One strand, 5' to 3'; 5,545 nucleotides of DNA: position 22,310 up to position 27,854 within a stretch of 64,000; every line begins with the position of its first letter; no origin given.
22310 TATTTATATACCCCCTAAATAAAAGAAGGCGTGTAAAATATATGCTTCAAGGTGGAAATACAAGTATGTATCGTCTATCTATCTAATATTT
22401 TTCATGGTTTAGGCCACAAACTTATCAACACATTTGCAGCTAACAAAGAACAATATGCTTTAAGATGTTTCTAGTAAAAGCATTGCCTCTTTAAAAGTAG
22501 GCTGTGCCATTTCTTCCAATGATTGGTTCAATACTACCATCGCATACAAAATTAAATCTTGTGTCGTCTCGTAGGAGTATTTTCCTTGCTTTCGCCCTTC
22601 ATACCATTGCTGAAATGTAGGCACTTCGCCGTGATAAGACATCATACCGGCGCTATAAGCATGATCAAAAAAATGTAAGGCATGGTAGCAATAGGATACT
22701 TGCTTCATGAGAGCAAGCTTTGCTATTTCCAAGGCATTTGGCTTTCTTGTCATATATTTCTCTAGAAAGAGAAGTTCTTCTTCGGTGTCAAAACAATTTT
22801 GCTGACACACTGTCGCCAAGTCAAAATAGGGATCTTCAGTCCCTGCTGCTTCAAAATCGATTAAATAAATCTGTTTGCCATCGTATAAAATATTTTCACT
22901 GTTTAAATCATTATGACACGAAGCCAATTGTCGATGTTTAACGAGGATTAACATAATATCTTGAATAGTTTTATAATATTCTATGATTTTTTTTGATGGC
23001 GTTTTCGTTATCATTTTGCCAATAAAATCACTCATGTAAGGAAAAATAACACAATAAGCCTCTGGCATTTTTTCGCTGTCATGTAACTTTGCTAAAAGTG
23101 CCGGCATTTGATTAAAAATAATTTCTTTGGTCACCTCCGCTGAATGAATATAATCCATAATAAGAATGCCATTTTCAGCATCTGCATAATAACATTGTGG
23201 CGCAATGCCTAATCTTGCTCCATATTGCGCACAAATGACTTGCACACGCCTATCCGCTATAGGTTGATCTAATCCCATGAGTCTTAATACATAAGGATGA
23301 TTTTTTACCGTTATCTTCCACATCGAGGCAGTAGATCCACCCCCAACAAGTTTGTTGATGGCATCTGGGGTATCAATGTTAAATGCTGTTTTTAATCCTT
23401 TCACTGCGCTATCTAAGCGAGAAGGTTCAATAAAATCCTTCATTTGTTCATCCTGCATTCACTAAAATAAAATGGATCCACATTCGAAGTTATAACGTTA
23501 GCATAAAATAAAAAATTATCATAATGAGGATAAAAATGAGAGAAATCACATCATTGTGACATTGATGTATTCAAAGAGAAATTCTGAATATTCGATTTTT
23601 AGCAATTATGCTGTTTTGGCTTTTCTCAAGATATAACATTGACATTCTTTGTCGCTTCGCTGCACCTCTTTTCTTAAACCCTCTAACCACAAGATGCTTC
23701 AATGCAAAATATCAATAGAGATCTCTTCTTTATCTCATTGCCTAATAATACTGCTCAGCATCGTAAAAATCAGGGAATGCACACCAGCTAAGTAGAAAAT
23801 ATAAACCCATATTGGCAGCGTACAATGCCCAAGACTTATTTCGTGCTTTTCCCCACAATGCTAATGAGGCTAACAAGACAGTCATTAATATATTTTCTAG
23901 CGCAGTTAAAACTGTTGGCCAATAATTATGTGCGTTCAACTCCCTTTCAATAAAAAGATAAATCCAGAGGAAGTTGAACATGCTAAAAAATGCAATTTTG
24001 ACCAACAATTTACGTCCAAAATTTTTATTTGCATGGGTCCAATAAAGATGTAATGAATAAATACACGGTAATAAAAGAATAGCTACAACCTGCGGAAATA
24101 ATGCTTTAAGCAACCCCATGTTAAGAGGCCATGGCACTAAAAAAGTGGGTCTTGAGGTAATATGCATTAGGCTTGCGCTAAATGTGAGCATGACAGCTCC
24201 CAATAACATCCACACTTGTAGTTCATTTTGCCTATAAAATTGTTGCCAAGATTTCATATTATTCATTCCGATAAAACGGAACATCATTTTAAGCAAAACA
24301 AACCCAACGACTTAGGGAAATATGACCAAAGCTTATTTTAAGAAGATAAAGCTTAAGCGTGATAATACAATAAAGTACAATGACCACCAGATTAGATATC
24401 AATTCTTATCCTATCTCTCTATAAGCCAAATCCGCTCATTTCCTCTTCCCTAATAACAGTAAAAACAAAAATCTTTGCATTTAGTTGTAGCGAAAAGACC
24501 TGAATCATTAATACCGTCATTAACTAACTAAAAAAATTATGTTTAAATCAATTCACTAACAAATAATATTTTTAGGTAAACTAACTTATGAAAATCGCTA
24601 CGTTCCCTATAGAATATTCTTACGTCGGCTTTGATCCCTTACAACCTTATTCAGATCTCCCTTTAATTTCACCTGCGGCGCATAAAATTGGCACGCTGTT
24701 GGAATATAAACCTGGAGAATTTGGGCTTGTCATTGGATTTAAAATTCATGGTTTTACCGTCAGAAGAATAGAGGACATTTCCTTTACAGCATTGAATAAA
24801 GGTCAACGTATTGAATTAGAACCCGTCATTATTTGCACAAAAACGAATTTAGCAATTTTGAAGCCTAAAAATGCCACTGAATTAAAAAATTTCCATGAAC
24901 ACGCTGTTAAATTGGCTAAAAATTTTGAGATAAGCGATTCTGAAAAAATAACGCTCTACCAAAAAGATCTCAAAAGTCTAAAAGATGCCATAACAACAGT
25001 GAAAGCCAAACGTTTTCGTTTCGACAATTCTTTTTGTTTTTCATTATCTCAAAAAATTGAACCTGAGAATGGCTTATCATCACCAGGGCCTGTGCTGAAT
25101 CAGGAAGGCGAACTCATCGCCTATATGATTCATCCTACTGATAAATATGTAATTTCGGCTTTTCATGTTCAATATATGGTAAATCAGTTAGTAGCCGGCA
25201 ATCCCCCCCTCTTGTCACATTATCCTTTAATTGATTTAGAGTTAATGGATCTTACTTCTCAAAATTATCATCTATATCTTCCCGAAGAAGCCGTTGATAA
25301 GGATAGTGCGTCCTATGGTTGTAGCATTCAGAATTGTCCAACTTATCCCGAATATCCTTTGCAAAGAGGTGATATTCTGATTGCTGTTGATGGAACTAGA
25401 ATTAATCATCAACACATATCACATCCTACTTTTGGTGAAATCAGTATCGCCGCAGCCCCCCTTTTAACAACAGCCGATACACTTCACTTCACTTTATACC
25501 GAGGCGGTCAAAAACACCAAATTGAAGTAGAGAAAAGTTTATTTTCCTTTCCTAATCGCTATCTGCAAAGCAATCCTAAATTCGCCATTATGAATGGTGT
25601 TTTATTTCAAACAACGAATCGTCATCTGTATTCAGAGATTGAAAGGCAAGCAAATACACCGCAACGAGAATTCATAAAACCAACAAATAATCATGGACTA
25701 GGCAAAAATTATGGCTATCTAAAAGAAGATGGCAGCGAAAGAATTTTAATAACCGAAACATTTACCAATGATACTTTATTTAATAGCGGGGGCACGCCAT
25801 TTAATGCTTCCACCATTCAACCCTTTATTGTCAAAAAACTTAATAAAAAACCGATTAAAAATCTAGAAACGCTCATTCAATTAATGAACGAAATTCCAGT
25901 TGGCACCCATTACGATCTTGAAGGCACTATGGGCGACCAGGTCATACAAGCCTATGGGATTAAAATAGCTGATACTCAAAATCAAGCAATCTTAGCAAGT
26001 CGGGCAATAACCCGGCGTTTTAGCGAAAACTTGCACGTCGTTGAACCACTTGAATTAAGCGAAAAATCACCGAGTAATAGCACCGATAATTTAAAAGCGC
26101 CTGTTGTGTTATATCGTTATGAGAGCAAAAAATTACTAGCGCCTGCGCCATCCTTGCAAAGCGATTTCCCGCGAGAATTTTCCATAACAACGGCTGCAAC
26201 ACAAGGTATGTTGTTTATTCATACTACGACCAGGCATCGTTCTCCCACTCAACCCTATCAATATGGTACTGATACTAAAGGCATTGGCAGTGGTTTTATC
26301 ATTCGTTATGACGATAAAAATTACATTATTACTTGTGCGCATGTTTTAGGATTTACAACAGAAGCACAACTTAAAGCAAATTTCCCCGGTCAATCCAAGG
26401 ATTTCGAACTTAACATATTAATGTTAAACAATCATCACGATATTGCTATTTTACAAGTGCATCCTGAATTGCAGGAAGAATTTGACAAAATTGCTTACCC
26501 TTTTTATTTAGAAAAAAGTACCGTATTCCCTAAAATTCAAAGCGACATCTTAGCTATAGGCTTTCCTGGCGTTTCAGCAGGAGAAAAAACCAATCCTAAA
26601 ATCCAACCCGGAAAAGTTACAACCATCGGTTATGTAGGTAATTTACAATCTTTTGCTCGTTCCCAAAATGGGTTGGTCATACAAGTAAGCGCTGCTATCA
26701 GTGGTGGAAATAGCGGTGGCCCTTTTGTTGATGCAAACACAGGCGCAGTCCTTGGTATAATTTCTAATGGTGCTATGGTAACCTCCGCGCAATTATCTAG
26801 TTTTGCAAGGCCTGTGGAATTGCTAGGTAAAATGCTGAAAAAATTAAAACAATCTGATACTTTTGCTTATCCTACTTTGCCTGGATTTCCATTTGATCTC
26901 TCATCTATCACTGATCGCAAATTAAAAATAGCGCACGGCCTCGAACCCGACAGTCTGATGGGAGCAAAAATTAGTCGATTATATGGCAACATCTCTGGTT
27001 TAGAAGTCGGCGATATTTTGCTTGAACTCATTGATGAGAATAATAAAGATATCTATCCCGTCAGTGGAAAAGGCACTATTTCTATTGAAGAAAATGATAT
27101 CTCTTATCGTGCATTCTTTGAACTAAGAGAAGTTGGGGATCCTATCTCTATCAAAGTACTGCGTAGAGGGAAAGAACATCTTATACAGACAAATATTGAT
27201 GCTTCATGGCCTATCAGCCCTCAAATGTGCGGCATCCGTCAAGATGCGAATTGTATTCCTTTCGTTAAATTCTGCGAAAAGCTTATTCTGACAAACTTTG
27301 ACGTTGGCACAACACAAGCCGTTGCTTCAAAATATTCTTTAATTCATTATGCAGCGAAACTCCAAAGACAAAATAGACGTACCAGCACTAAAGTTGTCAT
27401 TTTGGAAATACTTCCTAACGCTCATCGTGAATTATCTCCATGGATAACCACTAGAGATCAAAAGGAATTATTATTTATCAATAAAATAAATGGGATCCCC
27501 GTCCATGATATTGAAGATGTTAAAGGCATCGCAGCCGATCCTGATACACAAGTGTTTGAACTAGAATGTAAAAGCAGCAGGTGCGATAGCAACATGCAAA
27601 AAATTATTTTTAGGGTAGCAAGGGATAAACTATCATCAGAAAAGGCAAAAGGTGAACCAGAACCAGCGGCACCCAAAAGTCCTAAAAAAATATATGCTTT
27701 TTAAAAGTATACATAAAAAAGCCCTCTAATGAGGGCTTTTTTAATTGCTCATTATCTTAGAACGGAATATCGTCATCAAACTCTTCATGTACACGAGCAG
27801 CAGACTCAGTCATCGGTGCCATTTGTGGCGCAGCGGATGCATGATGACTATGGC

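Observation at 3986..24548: Five genes share a fixed-geometry upstream signature: Box1 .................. plus extended -10 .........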

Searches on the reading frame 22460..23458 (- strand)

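Call 27: search_protein_families(library=pfam, proteins=[window:22460-23458:-], max_evalue=0.01)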
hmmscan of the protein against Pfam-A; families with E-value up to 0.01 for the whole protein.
window:22460-23458:- (332 aa): 6 families
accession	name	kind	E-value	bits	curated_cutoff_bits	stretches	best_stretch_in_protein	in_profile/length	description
PF01633.27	Choline_kinase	-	1.4e-12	48.1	29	1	38-224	4-210/300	Choline/ethanolamine kinase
PF01636.29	APH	-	1.2e-11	45.3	23.2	1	37-228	4-220/239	Phosphotransferase enzyme family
PF19974.5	TCAD9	-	8.2e-08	32.3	40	1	167-215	286-335/429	Ternary complex associated domain 9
PF01163.29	RIO1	-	0.002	18.2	22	1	152-202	100-148/187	RIO domain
PF02958.26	EcKL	-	0.0043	16.9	22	0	174-216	211-259/294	Ecdysteroid kinase-like family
PF00069.31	Pkinase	-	0.0083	16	31.7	0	124-207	62-147/263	Protein kinase domain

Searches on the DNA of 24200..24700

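Call 48: search_rna_families(source=window, start=24200, end=24700, threshold=evalue, max_evalue=5)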
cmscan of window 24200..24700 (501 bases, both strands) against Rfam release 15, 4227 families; matches with E-value up to 5: 1.
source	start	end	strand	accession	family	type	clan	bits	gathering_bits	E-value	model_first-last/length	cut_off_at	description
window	24221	24301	-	RF02550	RnaG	Gene; sRNA;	-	17.4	153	2.7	1-120/120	no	RnaG sRNA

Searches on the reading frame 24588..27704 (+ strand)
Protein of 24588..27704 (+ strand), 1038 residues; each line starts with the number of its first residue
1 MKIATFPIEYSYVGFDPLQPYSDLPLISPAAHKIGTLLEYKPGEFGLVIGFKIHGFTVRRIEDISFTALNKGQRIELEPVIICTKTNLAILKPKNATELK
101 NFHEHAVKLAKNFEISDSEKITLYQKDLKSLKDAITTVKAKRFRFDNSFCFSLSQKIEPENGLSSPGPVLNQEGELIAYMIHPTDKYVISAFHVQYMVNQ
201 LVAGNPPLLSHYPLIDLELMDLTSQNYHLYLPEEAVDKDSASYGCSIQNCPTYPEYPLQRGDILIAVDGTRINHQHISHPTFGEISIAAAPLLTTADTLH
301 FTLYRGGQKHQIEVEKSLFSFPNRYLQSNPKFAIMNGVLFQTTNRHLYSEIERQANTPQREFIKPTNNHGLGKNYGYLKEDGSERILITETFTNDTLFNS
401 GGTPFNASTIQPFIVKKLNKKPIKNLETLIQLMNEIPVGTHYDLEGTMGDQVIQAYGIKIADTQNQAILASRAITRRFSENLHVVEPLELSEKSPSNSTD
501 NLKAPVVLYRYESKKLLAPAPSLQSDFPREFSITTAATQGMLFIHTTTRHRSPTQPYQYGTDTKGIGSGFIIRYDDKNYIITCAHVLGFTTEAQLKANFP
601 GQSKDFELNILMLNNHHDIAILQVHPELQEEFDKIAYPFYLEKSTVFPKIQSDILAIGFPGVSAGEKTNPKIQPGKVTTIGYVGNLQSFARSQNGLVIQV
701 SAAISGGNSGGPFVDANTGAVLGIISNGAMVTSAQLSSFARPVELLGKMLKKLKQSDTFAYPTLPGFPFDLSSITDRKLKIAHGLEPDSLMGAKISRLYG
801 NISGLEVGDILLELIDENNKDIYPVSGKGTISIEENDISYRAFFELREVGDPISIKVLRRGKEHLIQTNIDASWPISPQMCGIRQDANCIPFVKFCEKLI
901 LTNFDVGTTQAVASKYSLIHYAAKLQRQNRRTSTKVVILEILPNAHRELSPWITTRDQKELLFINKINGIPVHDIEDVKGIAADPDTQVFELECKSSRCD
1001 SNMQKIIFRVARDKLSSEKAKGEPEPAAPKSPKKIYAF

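Call 10: search_protein_families(library=pfam, proteins=[window:24588-27704:+], max_evalue=0.01)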
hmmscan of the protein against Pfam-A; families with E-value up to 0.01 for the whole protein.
window:24588-27704:+ (1038 aa): 5 families
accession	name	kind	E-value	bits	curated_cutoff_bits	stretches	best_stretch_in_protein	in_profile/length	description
PF13365.12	Trypsin_2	-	4.4e-19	70.1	27.6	1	567-724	1-144/144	Trypsin-like peptidase domain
PF00089.32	Trypsin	-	6.8e-08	33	20.6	1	553-743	10-213/220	Trypsin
PF17815.7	PDZ_3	-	7.7e-07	29.4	22.8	1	322-480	2-144/145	PDZ domain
PF12812.13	PDZ_1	-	3.1e-05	24.3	28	1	407-437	46-76/78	PDZ-like domain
PF17820.7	PDZ_6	-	0.0001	22.4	27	0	258-277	16-33/54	PDZ domain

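Call 33: find_homologous_proteins(query=window:24588-27704:+, max_evalue=1e-10)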
Query window:24588-27704:+ (1038 aa): 4 proteins with E <= 1e-10 among 8000 candidates.
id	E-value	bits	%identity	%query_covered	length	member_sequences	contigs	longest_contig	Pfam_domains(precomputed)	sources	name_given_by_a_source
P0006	0.0e+0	2367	100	100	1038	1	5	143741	PF13365.13,PF17815.8,PF00089.33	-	-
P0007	0.0e+0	1426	62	99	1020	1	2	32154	PF13365.13,PF17820.8,PF17815.8,PF00089.33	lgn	-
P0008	0.0e+0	1363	60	98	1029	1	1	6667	PF13365.13,PF17815.8,PF00089.33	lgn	-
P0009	0.0e+0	1268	58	97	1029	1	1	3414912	PF13365.13,PF00089.33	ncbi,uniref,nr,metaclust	ncbi:trypsin-like peptidase domain-containing protein [Candidatus Berkiella aquae]|uniref:Putative s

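Call 34: find_encoding_contigs(protein=P0009, flank=10000, max_places=3)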
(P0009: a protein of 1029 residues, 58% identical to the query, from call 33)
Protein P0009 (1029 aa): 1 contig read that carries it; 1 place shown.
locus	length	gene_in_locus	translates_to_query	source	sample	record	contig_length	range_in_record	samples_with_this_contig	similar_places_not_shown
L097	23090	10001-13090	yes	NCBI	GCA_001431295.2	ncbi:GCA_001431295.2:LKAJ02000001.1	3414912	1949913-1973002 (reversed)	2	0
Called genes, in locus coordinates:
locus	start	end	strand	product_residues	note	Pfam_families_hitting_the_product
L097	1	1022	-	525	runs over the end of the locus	PF00890:FAD_binding_2 (weak), PF01266:DAO (weak), PF01494:FAD_binding_3, PF07992:Pyr_redox_2 (weak), PF13450:NAD_binding_8 (weak), PF13738:Pyr_redox_3 (faint)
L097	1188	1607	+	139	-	PF01894:YjbQ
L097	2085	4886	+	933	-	-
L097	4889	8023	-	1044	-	PF12796:Ank_2 (weak), PF00023:Ank (faint)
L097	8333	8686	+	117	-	-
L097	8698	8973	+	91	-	-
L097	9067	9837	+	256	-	PF07264:EI24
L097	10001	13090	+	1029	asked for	PF00089:Trypsin, PF13365:Trypsin_2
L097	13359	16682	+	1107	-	-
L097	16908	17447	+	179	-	-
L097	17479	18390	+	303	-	PF03031:NIF (faint)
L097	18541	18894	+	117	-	-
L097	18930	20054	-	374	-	-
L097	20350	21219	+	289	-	-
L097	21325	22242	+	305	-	-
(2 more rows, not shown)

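Call 35: find_encoding_contigs(protein=P0007, flank=10000, max_places=3)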
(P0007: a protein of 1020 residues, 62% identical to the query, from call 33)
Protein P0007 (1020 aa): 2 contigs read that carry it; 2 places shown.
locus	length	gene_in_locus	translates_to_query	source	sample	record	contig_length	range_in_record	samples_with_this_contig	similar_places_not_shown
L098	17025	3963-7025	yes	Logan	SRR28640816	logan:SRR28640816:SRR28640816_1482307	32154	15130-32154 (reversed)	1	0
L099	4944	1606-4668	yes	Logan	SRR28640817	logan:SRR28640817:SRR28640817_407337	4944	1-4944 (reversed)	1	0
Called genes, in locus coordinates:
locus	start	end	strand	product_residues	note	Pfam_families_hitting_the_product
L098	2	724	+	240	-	?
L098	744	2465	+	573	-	PF01636:APH, PF01633:Choline_kinase (weak), PF02958:EcKL (faint), PF01636:APH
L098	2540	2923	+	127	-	PF00583:Acetyltransf_1, PF13673:Acetyltransf_10, PF13508:Acetyltransf_7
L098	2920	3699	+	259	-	PF01209:Ubie_methyltran, PF03848:TehB (weak), PF05175:MTS (weak), PF13489:Methyltransf_23, PF08241:Methyltransf_11, PF08242:Methyltransf_12, PF13649:Methyltransf_25, PF13847:Methyltransf_31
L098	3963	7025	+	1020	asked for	PF17820:PDZ_6 (faint), PF17815:PDZ_3 (weak), PF00089:Trypsin, PF13365:Trypsin_2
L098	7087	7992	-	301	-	PF25919:BSH_CusB (faint), PF25917:BSH_RND, PF25973:BSH_CzcB, PF25984:BSH_YknX (weak)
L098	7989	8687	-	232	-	PF02463:SMC_N, PF00005:ABC_tran, PF13304:AAA_21 (faint)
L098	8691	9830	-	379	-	PF12704:MacB_PCD, PF02687:FtsX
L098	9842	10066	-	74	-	-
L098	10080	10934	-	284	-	PF01073:3Beta_HSD (weak), PF05368:NmrA, PF13460:NAD_binding_10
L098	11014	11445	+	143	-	PF12802:MarR_2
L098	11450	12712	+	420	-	PF07719:TPR_2 (faint)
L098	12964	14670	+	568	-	PF00756:Esterase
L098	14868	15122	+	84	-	-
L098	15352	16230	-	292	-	-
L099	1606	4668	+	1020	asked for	PF17820:PDZ_6 (faint), PF17815:PDZ_3 (weak), PF00089:Trypsin, PF13365:Trypsin_2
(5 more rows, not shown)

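Call 36: find_encoding_contigs(protein=P0008, flank=10000, max_places=3)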
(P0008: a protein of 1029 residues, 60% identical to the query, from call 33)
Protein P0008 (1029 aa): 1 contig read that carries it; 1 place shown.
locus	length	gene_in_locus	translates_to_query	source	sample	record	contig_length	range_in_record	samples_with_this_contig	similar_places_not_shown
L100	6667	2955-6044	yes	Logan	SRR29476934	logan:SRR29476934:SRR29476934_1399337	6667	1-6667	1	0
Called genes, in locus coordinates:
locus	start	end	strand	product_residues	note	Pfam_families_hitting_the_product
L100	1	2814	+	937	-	?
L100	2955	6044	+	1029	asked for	PF17815:PDZ_3 (weak), PF00089:Trypsin, PF13365:Trypsin_2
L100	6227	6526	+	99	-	-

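Call 61: search_protein_families(library=ncbifam, proteins=[window:24588-27704:+], max_evalue=0.01)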
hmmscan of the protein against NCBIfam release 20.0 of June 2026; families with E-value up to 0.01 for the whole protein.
window:24588-27704:+ (1038 aa): 12 families
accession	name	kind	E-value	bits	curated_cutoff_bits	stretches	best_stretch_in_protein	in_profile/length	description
TIGR02037.1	degP_htrA_DO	subfamily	6.2e-21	74.8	416.2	1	554-823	49-292/434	Do family serine endopeptidase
NF041521.1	HhoA_HhoB_HtrA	equivalog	2.2e-14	53.5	450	1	561-764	53-234/335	HhoA/HhoB/HtrA family serine endopeptidase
NF047968.1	SerProtHtrA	equivalog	1.7e-12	47.4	470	1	541-770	66-273/357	serine protease HtrA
NF033740.0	MarP_fam_protase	equivalog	4.2e-11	42.5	250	1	566-726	212-352/390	MarP family serine protease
TIGR02038.1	protease_degS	equivalog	2e-08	33.8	422.95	1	562-754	75-247/351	outer membrane-stress sensor serine endopeptidase DegS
NF053637.1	SerProtHtrAspr2045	equivalog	5.3e-07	28.9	650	1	566-780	104-309/394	serine protease HtrA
NF008147.1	PRK10898.1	equivalog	1e-06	28.2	408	1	560-754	73-248/352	outer membrane-stress sensor serine endopeptidase DegS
NF040960.1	MamE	equivalog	1.9e-06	26.8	800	1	561-730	118-267/659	magnetosome formation protease MamE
NF007526.1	PRK10139.1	equivalog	3.6e-06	25.9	756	1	560-733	86-236/456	serine endoprotease DegQ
NF008189.1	PRK10942.1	equivalog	1e-05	24.2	720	1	562-725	110-252/477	serine endoprotease DegP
NF040961.1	MamO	equivalog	2.3e-05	23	800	1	564-747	97-261/648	magnetosome protein MamO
NF050055.1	SerProtHtrAMycob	equivalog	0.0001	21.4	800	1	698-764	351-417/502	serine protease HtrA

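Call 62: search_solved_structures(query=window:24588-27704:+, max_evalue=0.001)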
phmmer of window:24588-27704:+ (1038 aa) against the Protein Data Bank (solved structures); distinct sequences matched with E-value up to 0.001: 21.
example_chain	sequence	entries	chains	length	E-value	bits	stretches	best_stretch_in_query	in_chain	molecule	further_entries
5ilb_A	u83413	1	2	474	4.9e-08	34.7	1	545-870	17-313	Protease Do-like 2, chloroplastic,Protease Do-like 9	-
4fln_A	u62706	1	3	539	1.1e-07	33.5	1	549-868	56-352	Protease Do-like 2, chloroplastic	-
3sti_A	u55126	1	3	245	1.7e-05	26.3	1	518-725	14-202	Protease degQ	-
7w21_A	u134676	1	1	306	1.9e-05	26.1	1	562-765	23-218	Probable serine protease HtrA1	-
7w4r_A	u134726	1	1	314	2.1e-05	26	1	562-765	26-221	Probable serine protease HtrA1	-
3stj_A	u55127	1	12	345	4.8e-05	24.8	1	518-725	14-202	Protease degQ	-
7vz0_A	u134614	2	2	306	8.4e-05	24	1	562-765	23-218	Probable serine protease HtrA1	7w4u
7w22_A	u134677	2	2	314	0.00011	23.6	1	562-765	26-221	Probable serine protease HtrA1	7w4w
7w24_A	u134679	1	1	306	0.00013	23.4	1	562-765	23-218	Probable serine protease HtrA1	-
6ieo_A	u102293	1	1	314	0.00014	23.2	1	562-765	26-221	Probable serine protease HtrA (DEGP protein)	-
7vyz_A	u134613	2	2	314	0.00015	23.2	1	562-765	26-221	Probable serine protease HtrA1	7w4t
7w23_A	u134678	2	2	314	0.00016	23.1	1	562-765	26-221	Probable serine protease HtrA1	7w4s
7w25_A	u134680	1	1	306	0.00016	23.1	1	562-765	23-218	Probable serine protease HtrA1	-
7w4v_A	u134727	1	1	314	0.00017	23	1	562-765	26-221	Probable serine protease HtrA1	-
3nzi_A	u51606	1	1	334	0.00029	22.2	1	565-813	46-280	Serine protease HTRA1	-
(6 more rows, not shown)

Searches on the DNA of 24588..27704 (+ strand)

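Call 47: search_rna_families(source=L098, start=3500, end=4100, threshold=evalue, max_evalue=5)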
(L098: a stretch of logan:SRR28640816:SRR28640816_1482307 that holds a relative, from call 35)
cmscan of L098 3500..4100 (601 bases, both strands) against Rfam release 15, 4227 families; matches with E-value up to 5: 1.
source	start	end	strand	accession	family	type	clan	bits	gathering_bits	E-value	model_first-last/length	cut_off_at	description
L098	3630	3713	+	RF01630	ceN40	Gene; snRNA; snoRNA; CD-box;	-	17.8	35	0.12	1-123/123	no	Nematode snoRNA ceN40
